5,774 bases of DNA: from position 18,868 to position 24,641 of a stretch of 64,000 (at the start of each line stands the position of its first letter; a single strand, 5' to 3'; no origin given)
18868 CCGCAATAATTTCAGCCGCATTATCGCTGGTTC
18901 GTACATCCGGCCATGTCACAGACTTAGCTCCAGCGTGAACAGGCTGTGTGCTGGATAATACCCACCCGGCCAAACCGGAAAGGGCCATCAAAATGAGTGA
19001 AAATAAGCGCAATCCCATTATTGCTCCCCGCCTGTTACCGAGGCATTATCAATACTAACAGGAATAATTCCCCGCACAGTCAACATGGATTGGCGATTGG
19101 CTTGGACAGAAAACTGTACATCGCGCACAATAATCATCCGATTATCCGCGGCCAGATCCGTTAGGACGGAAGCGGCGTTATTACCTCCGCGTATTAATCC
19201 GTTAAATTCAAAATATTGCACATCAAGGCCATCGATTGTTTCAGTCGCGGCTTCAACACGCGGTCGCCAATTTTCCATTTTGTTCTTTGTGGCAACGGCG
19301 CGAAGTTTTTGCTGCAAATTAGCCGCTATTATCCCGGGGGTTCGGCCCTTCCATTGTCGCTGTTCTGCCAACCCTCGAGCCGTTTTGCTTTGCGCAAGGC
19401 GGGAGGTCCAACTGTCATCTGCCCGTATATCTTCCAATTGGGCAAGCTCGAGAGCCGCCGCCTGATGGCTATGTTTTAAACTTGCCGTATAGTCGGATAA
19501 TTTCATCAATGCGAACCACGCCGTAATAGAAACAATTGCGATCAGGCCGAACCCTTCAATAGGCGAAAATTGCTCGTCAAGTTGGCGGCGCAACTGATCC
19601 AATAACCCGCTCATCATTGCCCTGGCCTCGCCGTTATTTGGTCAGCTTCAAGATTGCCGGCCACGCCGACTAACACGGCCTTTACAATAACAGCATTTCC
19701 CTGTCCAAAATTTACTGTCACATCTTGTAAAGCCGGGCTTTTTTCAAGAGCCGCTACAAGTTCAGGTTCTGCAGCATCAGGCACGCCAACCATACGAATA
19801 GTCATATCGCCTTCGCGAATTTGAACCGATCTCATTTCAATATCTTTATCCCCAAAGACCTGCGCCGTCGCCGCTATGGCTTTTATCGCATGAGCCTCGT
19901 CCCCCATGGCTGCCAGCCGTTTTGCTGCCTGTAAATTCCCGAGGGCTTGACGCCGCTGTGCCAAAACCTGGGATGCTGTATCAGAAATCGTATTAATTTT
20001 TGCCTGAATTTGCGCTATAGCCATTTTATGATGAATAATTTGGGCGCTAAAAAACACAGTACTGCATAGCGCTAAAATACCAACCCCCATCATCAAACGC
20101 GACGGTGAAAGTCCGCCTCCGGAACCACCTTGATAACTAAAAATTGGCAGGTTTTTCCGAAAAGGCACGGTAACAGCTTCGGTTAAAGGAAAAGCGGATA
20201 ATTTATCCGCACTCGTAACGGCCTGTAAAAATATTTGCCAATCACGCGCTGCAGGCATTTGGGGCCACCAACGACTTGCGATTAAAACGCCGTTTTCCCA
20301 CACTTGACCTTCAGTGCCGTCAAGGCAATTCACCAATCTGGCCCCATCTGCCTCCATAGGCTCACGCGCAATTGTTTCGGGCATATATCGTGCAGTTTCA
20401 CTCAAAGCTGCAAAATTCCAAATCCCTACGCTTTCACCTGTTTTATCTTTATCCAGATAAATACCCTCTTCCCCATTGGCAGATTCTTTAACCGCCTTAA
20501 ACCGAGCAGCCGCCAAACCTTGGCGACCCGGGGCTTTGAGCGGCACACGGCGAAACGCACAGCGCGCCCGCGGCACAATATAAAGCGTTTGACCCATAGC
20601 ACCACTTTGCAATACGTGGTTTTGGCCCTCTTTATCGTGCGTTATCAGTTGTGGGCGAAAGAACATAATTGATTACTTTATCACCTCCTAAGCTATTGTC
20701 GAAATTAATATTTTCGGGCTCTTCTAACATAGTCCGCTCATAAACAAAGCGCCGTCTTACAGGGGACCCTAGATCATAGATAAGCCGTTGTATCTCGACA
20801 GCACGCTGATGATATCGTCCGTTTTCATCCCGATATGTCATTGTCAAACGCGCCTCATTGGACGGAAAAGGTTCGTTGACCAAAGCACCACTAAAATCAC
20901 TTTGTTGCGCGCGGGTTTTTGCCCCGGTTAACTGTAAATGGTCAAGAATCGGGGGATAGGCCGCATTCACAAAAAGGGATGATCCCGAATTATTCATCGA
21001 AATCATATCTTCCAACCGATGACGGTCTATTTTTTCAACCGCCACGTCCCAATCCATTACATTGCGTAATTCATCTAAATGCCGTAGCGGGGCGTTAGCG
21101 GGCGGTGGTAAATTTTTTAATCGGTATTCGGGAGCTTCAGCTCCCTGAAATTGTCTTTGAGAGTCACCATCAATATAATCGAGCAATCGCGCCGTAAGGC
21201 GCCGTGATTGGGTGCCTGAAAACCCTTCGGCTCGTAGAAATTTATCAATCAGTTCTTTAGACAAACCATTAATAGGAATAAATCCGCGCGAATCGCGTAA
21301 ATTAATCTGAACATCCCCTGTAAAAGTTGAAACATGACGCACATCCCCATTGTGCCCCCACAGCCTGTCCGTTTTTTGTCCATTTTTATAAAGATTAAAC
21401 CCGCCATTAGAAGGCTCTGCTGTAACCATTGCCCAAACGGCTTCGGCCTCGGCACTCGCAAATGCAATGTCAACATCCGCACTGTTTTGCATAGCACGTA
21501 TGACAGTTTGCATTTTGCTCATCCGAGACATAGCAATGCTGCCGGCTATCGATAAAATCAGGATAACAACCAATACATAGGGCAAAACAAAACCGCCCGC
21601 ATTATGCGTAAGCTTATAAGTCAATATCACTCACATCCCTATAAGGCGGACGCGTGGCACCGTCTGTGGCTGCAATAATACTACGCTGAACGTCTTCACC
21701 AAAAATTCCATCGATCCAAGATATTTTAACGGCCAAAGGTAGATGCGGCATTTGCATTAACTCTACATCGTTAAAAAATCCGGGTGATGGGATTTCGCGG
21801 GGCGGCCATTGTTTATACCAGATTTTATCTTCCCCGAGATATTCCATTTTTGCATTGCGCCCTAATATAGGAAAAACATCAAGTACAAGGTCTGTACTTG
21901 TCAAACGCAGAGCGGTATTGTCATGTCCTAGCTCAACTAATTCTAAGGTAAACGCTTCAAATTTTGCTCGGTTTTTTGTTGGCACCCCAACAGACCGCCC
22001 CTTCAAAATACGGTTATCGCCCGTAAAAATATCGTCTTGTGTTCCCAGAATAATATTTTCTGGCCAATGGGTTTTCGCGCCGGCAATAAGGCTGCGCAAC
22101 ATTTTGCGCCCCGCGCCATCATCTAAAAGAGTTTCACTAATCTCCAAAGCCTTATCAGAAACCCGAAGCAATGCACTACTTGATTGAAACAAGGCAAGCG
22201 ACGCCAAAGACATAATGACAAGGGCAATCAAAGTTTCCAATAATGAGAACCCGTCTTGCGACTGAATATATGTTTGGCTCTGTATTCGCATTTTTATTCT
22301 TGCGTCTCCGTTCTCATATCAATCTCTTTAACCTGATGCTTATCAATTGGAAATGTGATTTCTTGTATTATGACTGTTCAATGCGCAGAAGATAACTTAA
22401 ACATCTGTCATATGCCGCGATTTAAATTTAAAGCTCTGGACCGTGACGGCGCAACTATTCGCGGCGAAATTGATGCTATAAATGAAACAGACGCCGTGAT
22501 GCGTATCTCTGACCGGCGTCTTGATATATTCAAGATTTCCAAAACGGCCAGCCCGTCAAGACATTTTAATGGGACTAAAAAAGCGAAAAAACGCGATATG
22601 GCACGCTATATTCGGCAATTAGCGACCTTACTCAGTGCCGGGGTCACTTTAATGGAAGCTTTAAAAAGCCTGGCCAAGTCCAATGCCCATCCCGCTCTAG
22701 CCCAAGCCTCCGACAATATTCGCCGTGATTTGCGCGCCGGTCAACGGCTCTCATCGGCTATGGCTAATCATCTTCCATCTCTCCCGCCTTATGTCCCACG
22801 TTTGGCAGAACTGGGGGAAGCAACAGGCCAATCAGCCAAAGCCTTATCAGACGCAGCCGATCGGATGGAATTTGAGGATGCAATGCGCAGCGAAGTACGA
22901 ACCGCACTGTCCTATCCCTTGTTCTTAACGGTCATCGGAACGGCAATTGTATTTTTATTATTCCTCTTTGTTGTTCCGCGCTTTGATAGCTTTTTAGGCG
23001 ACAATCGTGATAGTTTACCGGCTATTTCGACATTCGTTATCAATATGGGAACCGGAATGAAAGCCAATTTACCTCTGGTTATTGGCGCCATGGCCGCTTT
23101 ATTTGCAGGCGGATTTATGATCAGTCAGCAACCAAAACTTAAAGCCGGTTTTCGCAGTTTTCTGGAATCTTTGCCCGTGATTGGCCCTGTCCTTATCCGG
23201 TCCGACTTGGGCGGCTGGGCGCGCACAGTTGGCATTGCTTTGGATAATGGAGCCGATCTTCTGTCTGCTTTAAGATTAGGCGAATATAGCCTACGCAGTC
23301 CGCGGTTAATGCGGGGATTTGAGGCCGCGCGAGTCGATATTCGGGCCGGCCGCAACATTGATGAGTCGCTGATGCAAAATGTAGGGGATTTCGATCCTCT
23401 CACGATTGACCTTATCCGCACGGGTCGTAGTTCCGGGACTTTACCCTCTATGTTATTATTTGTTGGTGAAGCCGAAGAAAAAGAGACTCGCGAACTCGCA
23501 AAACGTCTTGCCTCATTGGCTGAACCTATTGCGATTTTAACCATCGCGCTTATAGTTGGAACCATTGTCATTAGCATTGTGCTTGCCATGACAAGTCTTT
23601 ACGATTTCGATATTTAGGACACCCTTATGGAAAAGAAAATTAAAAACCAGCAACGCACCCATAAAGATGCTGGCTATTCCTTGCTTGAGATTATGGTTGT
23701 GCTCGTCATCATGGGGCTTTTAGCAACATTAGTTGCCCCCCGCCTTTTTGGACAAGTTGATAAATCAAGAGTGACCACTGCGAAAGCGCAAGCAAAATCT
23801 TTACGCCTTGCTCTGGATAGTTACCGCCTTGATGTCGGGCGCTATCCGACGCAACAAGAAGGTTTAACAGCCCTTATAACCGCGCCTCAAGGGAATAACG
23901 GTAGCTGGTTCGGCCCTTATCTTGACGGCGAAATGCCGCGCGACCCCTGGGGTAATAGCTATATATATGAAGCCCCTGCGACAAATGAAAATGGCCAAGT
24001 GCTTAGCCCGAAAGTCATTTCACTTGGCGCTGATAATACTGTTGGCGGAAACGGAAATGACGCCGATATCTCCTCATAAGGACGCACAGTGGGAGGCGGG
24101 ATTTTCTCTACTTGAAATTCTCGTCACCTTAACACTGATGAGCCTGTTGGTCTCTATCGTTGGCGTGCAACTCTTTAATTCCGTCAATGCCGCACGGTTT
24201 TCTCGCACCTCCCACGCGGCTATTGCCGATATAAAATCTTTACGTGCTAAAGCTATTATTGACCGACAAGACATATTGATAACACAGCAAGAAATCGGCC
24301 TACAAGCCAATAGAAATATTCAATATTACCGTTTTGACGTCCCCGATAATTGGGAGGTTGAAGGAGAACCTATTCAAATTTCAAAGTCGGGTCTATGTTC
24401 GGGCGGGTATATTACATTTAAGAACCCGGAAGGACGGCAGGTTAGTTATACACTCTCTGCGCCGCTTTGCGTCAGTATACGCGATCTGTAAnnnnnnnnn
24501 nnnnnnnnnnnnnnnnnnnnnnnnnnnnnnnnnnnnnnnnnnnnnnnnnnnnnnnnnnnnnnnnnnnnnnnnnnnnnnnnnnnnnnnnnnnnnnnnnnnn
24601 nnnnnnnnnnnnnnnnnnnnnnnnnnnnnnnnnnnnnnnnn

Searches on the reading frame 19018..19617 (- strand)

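Call 7: search_protein_families(library=pfam, proteins=[window:19018-19617:-], max_evalue=0.01)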
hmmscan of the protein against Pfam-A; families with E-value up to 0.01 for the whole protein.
window:19018-19617:- (199 aa): 0 families

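Call 50: search_protein_families(library=ncbifam, proteins=[window:19018-19617:-], max_evalue=0.01)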
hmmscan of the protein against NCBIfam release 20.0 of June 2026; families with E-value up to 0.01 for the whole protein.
window:19018-19617:- (199 aa): 1 family
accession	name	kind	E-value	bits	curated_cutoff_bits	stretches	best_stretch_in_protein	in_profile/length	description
NF040576.1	T2SS_GspM_XpsM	equivalog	0.00011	22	60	1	25-113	8-96/180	type II secretion system protein GspM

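Call 71: search_protein_families(library=pfam, proteins=[window:19018-19617:-], max_evalue=10)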
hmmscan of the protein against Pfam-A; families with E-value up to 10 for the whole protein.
window:19018-19617:- (199 aa): 1 family
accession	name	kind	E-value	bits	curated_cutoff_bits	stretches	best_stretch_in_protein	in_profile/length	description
PF10741.14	T2SSM_b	-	0.049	14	21.7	1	90-171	8-87/111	Type II secretion system (T2SS), protein M subtype b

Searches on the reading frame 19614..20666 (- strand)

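Call 7: search_protein_families(library=pfam, proteins=[window:19614-20666:-], max_evalue=0.01)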
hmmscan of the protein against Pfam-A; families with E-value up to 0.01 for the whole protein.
window:19614-20666:- (350 aa): 0 families

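Call 50: search_protein_families(library=ncbifam, proteins=[window:19614-20666:-], max_evalue=0.01)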
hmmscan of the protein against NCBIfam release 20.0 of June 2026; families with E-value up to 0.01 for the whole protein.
window:19614-20666:- (350 aa): 0 families

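Call 71: search_protein_families(library=pfam, proteins=[window:19614-20666:-], max_evalue=10)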
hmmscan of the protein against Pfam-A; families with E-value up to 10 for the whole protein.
window:19614-20666:- (350 aa): 2 families
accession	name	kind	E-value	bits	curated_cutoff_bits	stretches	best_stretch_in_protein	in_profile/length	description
PF06666.16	DUF1173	-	0.11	11.7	25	1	75-153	90-166/386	Protein of unknown function (DUF1173)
PF10049.14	DUF2283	-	0.24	12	23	1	58-82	19-43/49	Protein of unknown function (DUF2283)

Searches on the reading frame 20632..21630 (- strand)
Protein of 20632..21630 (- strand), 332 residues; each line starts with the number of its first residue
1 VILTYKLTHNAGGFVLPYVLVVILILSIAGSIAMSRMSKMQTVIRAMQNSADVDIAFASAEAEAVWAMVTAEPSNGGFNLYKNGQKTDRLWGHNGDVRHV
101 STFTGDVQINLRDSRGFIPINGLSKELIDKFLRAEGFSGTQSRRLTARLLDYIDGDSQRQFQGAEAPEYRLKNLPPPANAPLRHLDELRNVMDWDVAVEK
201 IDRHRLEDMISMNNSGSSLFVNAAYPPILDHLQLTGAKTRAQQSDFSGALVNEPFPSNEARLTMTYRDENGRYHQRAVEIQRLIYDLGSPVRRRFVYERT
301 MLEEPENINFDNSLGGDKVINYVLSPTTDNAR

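Call 7: search_protein_families(library=pfam, proteins=[window:20632-21630:-], max_evalue=0.01)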
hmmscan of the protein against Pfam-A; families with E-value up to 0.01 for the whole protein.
window:20632-21630:- (332 aa): 1 family
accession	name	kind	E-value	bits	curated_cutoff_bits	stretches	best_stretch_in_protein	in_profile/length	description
PF21687.3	T2SSK_1st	-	8.1e-10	39.8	26.2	1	125-197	20-93/107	Type II secretion system (T2SS), protein K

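Call 50: search_protein_families(library=ncbifam, proteins=[window:20632-21630:-], max_evalue=0.01)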
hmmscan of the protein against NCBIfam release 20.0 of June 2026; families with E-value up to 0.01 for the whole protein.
window:20632-21630:- (332 aa): 1 family
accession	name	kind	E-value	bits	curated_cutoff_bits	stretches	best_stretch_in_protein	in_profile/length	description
NF037980.1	T2SS_GspK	equivalog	7.3e-09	35.6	130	1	19-196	6-194/307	type II secretion system minor pseudopilin GspK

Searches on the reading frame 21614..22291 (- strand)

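Call 7: search_protein_families(library=pfam, proteins=[window:21614-22291:-], max_evalue=0.01)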
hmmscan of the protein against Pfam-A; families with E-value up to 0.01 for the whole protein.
window:21614-22291:- (225 aa): 1 family
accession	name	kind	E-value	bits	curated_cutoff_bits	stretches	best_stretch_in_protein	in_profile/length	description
PF07963.17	N_methyl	-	3.6e-06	26.8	21.2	1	11-35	3-27/27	Prokaryotic N-terminal methylation motif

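Call 50: search_protein_families(library=ncbifam, proteins=[window:21614-22291:-], max_evalue=0.01)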
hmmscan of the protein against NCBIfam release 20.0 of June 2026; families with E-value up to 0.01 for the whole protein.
window:21614-22291:- (225 aa): 4 families
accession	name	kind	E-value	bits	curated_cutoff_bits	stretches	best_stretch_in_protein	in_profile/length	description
TIGR02532.1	IV_pilin_GFxxxE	domain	3.4e-05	23.5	16.3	1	12-34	1-23/24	prepilin-type N-terminal cleavage/methylation domain-containing protein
NF007800.0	PRK10506.1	equivalog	0.0035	17.2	158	1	7-33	3-29/163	prepilin peptidase-dependent protein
NF041013.1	T4P_ComGE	equivalog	0.0041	17.2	49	1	12-50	3-41/83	competence type IV pilus minor pilin ComGE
NF007848.0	PRK10557.1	equivalog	0.0086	15.4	120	0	9-43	7-41/192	prepilin peptidase-dependent protein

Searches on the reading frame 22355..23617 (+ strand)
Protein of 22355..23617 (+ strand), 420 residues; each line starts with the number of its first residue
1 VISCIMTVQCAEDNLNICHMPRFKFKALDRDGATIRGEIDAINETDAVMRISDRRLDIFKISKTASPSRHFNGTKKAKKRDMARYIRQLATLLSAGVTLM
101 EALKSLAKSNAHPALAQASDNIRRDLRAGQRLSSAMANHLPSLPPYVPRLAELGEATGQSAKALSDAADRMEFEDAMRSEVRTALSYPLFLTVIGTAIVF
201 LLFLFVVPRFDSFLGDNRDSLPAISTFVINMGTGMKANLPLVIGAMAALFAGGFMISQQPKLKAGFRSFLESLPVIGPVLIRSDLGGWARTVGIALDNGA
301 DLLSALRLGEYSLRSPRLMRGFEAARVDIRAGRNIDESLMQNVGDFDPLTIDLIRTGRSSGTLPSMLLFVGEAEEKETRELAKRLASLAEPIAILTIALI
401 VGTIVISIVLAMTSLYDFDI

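Call 7: search_protein_families(library=pfam, proteins=[window:22355-23617:+], max_evalue=0.01)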
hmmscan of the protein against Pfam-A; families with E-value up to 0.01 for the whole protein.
window:22355-23617:+ (420 aa): 1 family
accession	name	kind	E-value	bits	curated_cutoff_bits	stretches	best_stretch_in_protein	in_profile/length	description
PF00482.28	T2SSF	-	1.7e-48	164.1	25.2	2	86-208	2-125/125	Type II secretion system (T2SS), protein F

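Call 50: search_protein_families(library=ncbifam, proteins=[window:22355-23617:+], max_evalue=0.01)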
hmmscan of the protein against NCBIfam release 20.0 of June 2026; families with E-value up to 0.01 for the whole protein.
window:22355-23617:+ (420 aa): 6 families
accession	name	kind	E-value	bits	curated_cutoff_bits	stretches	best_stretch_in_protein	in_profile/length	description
TIGR02120.1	GspF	equivalog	3.7e-72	243.8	424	1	23-414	1-396/401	type II secretion system inner membrane protein GspF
NF007861.0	PRK10573.1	equivalog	7.3e-54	183.3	401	1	23-415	7-394/401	protein transport protein HofC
NF047826.1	T3SSXpsF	equivalog_domain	6.1e-47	160.3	650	1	20-415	1-400/405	type II secretion system protein XpsF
NF052607.1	T4PiliAsmPilCThrm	equivalog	1.6e-44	152.6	700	1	20-415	1-400/406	type IV pilus assembly protein PilC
NF052606.1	T4PiliAsmPilCMyx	equivalog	1.3e-41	142.9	700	1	17-415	16-414/419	type IV pilus assembly protein PilC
NF041012.2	T4P_ComGB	equivalog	3.7e-24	85.7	240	1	82-413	3-328/332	competence type IV pilus assembly protein ComGB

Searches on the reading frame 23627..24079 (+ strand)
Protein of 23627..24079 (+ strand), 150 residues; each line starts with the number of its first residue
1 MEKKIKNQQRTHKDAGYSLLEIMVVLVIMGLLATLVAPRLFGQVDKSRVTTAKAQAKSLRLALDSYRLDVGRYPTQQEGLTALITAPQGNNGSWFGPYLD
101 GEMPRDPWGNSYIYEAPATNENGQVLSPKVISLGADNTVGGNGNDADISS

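Call 7: search_protein_families(library=pfam, proteins=[window:23627-24079:+], max_evalue=0.01)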
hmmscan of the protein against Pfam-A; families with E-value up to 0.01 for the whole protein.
window:23627-24079:+ (150 aa): 2 families
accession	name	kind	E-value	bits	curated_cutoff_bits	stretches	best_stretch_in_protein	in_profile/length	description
PF08334.16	T2SSG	-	2.8e-33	114.6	21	1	39-149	1-106/108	Type II secretion system (T2SS), protein G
PF07963.17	N_methyl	-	8.5e-07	28.7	21.2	1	12-36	2-26/27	Prokaryotic N-terminal methylation motif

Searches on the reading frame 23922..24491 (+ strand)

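Call 8: search_protein_families(library=pfam, proteins=[window:23922-24491:+], max_evalue=0.01)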
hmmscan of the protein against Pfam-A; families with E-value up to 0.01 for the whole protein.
window:23922-24491:+ (189 aa): 1 family
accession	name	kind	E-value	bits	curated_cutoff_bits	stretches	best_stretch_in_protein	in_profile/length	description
PF07963.17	N_methyl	-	0.00054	19.9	21.2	1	59-80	5-26/27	Prokaryotic N-terminal methylation motif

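Call 50: search_protein_families(library=ncbifam, proteins=[window:23922-24491:+], max_evalue=0.01)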
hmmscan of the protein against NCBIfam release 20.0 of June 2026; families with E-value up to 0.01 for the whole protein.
window:23922-24491:+ (189 aa): 7 families
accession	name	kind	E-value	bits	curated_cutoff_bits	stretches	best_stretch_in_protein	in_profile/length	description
TIGR01708.2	typeII_sec_gspH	equivalog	3.6e-06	27.1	80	1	58-128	1-71/169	type II secretion system minor pseudopilin GspH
NF040982.1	ComGD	equivalog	3.7e-06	27.4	70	1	59-178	2-129/139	competence type IV pilus minor pilin ComGD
TIGR01710.1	typeII_sec_gspG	equivalog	1.4e-05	25.1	88.85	1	60-116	2-54/134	type II secretion system major pseudopilin GspG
NF007660.0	PRK10332.1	equivalog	0.00012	22.6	86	0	57-80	7-30/107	prepilin-type N-terminal cleavage/methylation domain-containing protein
TIGR02532.1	IV_pilin_GFxxxE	domain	0.00014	21.6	16.3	1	59-80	2-23/24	prepilin-type N-terminal cleavage/methylation domain-containing protein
NF007800.0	PRK10506.1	equivalog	0.00015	21.6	158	1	55-121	5-71/163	prepilin peptidase-dependent protein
TIGR02596.1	TIGR02596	subfamily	0.00026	21.1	70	1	61-145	1-89/196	Verru_Chthon cassette protein D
